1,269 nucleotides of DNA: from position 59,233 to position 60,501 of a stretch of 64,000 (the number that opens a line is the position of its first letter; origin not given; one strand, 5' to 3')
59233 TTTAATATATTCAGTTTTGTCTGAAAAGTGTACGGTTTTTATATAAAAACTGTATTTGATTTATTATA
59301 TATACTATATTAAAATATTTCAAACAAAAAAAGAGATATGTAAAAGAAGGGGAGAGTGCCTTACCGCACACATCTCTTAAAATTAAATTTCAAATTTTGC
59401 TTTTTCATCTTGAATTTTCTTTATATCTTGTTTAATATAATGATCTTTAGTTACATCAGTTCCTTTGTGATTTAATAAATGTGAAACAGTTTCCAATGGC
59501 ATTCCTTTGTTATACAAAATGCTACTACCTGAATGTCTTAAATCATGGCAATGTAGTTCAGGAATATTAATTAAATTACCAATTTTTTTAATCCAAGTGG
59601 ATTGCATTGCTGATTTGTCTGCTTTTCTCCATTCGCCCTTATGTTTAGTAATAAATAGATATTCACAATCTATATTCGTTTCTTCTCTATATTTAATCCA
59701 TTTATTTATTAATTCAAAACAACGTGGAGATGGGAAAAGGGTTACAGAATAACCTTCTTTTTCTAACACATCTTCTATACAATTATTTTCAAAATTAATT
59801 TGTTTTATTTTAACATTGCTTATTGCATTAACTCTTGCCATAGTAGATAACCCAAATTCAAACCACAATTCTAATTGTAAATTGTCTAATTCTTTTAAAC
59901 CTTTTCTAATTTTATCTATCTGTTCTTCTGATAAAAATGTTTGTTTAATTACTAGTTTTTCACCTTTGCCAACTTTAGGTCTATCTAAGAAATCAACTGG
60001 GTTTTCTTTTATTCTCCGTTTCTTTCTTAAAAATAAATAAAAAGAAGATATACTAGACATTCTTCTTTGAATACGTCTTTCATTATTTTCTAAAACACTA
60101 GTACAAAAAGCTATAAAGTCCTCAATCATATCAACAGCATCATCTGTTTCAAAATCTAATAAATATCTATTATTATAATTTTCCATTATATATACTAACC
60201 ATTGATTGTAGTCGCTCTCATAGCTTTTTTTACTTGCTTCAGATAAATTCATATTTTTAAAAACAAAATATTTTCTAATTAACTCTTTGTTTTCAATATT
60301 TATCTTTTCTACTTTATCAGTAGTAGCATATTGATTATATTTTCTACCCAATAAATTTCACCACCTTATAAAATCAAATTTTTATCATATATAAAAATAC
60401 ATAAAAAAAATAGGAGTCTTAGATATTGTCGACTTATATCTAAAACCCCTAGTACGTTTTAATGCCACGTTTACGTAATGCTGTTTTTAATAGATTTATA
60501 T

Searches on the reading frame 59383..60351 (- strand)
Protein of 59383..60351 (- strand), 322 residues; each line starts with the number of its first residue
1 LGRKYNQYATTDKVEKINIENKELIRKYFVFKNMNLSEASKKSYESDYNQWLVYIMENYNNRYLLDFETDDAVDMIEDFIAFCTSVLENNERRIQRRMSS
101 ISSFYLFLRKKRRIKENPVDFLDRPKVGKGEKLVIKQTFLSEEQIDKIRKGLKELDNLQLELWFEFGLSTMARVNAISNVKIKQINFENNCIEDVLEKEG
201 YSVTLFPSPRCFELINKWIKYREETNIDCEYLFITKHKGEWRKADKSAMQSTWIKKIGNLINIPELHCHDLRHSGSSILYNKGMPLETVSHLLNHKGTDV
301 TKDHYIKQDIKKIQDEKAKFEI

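Call 72: search_protein_families(library=phrogs, proteins=[window:59383-60351:-], max_evalue=0.00001)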
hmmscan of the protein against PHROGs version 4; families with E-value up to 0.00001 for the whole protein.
window:59383-60351:- (322 aa): 2 families
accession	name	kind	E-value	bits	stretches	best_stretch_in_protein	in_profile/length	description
phrog_1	-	integration and excision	2.3e-41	143.8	1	18-320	163-447/611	integrase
phrog_216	-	integration and excision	1.4e-26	94.3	1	95-320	16-236/301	integrase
